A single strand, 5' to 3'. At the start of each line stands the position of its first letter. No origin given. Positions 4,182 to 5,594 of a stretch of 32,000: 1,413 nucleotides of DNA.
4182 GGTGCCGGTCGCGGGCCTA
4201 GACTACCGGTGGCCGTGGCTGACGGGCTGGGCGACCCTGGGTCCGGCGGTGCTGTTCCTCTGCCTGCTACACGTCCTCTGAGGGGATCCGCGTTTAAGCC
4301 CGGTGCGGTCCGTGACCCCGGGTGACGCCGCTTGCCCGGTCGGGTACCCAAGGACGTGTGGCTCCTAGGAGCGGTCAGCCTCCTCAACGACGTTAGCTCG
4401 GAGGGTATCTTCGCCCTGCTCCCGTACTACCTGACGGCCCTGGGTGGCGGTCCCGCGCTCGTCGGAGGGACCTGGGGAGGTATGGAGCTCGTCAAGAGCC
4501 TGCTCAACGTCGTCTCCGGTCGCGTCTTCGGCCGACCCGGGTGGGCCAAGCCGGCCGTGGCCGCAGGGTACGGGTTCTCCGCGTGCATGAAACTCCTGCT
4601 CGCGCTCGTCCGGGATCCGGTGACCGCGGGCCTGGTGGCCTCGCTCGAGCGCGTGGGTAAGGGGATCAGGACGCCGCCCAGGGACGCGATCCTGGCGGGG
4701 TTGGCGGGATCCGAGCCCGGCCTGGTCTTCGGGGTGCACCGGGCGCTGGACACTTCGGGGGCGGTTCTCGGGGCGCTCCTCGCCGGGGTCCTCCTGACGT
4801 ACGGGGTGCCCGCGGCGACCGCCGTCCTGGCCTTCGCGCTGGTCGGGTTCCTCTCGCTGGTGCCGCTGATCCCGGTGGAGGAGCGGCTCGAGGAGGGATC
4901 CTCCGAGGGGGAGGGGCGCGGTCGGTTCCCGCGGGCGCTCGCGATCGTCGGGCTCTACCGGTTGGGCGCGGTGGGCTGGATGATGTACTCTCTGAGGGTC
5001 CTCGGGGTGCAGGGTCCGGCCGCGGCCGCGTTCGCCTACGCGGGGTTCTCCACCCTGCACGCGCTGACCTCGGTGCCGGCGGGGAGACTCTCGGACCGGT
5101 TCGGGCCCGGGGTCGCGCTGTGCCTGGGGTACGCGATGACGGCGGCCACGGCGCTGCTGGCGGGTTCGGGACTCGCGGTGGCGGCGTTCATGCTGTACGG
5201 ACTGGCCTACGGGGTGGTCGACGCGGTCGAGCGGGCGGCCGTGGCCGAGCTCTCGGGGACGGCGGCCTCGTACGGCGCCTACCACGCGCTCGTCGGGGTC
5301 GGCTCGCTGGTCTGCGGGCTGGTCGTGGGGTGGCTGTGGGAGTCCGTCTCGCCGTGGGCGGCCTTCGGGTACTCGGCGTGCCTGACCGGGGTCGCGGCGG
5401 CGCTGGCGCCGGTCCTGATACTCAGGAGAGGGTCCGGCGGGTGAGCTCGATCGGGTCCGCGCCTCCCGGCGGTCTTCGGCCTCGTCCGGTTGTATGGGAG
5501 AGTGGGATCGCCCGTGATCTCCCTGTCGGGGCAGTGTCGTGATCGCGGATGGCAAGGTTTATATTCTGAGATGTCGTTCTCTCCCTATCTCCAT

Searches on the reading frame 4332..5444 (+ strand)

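Call 53: search_protein_families(library=pfam, proteins=[window:4332-5444:+], max_evalue=0.001)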
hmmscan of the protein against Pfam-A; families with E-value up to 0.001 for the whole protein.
window:4332-5444:+ (370 aa): 1 family
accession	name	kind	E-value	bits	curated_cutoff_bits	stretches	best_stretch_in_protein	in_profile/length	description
PF07690.21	MFS_1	-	5.2e-17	62.2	33.4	2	229-366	31-175/347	Major Facilitator Superfamily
